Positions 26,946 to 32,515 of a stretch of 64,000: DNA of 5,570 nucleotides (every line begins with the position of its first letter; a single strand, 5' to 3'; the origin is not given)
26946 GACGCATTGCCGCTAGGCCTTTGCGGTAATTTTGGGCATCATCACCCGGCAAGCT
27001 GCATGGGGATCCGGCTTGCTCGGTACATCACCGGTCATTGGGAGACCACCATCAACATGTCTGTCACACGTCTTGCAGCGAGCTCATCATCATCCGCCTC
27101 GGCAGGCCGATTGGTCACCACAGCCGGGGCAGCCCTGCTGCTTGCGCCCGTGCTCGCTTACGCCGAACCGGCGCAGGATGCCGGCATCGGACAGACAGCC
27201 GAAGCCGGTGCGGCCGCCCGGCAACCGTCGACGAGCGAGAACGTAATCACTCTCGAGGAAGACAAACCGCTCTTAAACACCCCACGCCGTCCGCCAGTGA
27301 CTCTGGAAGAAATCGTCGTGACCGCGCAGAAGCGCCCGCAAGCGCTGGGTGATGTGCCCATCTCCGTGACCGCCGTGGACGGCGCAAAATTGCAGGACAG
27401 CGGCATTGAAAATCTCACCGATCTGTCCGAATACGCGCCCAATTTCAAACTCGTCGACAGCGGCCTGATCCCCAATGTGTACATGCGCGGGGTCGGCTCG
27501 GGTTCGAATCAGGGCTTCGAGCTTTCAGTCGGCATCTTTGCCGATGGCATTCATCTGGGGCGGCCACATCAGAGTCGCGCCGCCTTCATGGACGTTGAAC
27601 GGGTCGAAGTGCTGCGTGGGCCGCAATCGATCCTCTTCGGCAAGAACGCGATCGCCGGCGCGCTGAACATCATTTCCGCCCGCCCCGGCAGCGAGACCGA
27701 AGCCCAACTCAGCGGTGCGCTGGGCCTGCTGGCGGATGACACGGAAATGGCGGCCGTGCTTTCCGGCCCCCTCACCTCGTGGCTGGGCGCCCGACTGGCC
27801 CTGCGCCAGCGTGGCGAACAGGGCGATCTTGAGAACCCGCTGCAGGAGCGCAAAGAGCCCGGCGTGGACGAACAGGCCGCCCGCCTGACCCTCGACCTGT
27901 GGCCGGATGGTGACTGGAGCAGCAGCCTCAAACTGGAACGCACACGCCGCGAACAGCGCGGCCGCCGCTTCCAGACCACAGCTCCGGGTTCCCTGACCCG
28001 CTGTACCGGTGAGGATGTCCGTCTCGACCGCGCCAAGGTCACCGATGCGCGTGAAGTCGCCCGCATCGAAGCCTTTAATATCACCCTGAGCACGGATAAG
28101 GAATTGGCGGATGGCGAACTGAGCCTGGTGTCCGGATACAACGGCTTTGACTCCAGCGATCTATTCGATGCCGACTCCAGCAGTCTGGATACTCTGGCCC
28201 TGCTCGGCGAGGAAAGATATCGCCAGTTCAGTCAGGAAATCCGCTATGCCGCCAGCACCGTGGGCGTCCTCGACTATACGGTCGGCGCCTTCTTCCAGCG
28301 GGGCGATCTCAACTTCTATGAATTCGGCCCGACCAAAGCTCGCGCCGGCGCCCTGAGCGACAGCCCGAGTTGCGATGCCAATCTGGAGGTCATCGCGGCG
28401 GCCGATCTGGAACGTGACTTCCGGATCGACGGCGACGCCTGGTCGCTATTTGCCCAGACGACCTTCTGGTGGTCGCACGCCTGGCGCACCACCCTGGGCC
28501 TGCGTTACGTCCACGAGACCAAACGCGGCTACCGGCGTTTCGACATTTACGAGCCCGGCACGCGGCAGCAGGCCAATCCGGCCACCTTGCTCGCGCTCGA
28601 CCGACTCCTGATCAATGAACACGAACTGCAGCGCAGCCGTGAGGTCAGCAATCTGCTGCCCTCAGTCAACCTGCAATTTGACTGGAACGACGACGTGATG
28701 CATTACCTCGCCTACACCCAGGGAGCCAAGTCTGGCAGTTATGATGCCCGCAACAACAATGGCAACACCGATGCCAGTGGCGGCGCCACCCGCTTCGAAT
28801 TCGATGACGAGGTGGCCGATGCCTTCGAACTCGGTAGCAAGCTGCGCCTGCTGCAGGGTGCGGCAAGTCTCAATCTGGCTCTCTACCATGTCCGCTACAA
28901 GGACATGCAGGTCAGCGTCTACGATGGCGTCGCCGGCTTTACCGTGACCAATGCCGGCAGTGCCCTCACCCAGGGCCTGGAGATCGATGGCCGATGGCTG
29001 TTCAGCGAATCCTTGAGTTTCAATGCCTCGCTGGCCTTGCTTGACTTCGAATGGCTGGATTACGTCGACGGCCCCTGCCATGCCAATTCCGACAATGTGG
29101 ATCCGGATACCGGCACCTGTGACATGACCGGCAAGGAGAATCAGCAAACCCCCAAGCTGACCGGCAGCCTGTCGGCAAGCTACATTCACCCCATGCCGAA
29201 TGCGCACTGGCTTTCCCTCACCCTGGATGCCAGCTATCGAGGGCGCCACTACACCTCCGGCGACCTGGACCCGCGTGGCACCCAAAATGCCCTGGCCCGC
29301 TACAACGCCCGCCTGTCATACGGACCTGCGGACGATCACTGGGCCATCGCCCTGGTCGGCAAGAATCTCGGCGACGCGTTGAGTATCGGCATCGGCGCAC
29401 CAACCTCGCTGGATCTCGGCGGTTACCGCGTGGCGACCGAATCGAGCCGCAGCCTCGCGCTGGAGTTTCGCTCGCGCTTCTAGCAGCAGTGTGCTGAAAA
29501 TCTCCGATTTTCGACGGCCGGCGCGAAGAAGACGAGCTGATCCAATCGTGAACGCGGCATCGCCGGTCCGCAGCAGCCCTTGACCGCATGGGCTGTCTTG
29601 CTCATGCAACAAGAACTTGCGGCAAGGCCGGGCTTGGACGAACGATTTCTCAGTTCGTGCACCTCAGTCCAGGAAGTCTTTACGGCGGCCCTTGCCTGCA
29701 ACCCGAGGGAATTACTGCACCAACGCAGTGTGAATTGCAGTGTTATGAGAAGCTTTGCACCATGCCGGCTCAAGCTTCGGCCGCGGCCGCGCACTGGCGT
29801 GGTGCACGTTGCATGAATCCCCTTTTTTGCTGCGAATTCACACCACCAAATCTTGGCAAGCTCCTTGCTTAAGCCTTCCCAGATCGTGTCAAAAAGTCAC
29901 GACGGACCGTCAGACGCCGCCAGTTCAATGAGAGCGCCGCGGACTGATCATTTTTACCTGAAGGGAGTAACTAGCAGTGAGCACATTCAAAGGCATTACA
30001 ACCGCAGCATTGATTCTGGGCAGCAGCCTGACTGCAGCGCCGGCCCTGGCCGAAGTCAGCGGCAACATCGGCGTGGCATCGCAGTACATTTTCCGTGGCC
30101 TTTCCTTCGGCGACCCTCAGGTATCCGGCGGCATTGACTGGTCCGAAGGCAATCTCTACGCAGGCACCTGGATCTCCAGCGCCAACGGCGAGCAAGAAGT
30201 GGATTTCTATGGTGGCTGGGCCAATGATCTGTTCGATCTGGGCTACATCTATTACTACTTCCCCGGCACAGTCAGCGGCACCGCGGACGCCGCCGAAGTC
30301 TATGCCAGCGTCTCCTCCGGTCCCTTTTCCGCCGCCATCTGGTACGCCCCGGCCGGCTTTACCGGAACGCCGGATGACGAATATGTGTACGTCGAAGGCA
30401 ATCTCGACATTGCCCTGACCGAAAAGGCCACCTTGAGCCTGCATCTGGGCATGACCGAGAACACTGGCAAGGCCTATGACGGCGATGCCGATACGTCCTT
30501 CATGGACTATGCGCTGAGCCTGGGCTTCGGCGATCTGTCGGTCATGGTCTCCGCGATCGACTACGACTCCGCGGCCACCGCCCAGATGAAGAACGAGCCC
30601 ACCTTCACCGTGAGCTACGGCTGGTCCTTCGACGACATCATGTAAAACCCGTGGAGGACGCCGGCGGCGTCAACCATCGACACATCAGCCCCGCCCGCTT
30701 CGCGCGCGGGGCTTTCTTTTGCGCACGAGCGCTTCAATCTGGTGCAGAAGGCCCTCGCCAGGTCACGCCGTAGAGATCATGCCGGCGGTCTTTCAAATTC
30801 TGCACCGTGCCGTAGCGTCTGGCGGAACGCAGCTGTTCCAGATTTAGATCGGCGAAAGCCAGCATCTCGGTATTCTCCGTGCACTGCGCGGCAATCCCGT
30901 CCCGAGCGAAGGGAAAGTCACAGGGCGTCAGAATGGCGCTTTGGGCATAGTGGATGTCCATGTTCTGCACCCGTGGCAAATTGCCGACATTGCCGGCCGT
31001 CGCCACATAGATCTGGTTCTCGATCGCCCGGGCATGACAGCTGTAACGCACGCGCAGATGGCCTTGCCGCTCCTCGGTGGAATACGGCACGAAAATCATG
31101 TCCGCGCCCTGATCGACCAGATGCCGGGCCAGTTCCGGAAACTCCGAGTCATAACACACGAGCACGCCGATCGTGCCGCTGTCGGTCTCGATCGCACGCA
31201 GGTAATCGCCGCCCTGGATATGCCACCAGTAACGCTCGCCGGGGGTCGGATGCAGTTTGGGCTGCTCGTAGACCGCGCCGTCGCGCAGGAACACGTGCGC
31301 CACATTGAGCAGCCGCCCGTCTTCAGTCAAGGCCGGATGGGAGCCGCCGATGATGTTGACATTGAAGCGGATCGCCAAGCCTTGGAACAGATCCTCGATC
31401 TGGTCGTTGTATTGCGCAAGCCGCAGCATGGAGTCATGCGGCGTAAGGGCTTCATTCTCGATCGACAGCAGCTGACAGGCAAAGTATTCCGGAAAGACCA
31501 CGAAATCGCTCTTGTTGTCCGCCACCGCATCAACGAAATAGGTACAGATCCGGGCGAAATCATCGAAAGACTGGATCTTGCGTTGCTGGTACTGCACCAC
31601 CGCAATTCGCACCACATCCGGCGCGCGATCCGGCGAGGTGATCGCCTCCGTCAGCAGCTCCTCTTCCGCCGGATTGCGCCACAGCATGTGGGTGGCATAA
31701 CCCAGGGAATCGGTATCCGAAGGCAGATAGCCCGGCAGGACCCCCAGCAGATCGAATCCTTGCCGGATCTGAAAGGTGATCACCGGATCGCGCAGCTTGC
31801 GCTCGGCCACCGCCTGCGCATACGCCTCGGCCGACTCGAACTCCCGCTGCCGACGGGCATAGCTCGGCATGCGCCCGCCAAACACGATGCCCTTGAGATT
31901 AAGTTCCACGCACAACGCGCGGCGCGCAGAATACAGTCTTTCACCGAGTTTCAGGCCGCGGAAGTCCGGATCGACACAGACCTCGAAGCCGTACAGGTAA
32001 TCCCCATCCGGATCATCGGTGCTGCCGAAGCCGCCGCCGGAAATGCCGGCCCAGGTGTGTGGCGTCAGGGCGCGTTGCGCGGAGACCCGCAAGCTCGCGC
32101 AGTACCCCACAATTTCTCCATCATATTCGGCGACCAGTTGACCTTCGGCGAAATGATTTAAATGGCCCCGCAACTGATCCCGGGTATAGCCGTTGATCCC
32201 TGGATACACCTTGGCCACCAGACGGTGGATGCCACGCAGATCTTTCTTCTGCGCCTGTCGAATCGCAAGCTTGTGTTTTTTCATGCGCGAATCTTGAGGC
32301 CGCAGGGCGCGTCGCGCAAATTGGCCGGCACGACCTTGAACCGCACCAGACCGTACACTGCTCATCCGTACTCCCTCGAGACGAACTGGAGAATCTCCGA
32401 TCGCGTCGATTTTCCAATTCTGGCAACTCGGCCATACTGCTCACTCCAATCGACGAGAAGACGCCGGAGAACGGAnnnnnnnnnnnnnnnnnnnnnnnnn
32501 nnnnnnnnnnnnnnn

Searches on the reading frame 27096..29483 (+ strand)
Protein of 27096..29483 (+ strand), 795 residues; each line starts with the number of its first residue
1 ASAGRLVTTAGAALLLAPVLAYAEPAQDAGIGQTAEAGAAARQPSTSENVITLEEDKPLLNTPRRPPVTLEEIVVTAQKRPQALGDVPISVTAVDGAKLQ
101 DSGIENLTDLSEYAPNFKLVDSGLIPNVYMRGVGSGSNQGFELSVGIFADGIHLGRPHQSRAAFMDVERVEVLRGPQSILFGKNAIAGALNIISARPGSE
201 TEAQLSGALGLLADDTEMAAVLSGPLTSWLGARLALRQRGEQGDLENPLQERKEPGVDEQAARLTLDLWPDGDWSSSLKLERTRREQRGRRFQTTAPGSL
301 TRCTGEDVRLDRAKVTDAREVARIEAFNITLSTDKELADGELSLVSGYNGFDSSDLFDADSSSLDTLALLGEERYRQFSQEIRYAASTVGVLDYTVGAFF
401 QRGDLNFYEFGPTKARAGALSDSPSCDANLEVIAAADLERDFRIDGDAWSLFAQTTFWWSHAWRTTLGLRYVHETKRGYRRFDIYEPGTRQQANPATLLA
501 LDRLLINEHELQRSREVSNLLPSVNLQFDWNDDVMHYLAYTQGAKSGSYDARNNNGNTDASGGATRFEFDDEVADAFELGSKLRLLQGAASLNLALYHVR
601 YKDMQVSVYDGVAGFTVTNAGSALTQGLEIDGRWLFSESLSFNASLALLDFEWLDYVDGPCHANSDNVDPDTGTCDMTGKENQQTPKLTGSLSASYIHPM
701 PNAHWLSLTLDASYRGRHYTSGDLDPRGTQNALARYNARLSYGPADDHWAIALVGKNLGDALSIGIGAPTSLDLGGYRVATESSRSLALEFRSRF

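Call 54: search_protein_families(library=pfam, proteins=[window:27096-29483:+], max_evalue=0.00001)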
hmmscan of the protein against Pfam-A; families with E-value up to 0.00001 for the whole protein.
window:27096-29483:+ (795 aa): 2 families
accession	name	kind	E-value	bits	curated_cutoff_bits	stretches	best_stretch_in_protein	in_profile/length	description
PF00593.30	TonB_dep_Rec_b-barrel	-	7.1e-36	125.4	27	1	308-758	42-436/436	TonB dependent receptor-like, beta-barrel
PF07715.20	Plug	-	5.3e-15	56.3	23.9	1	86-189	4-107/107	TonB-dependent Receptor Plug Domain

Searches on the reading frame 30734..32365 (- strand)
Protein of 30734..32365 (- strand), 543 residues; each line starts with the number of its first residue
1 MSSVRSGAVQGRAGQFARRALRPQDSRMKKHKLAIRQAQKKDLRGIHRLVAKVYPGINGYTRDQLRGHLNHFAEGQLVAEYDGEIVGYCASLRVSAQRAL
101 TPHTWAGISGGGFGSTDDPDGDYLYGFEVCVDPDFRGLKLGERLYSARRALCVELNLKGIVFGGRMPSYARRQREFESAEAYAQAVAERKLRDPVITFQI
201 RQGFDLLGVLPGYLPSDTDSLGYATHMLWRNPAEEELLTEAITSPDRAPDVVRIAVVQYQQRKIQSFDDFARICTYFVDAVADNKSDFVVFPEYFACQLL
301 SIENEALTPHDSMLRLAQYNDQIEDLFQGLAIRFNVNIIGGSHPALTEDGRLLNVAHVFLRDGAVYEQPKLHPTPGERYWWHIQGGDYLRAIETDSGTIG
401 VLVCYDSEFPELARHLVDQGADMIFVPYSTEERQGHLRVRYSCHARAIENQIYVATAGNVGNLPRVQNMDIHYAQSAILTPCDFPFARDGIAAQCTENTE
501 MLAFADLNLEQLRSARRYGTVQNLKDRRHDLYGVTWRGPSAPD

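Call 54: search_protein_families(library=pfam, proteins=[window:30734-32365:-], max_evalue=0.00001)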
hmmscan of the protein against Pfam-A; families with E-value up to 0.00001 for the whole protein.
window:30734-32365:- (543 aa): 2 families
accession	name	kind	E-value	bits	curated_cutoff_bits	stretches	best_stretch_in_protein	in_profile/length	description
PF00795.27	CN_hydrolase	-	3.6e-29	102.3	23.2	1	253-517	1-256/256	Carbon-nitrogen hydrolase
PF00583.31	Acetyltransf_1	-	1.1e-06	29.4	20.7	1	69-159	28-95/116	Acetyltransferase (GNAT) family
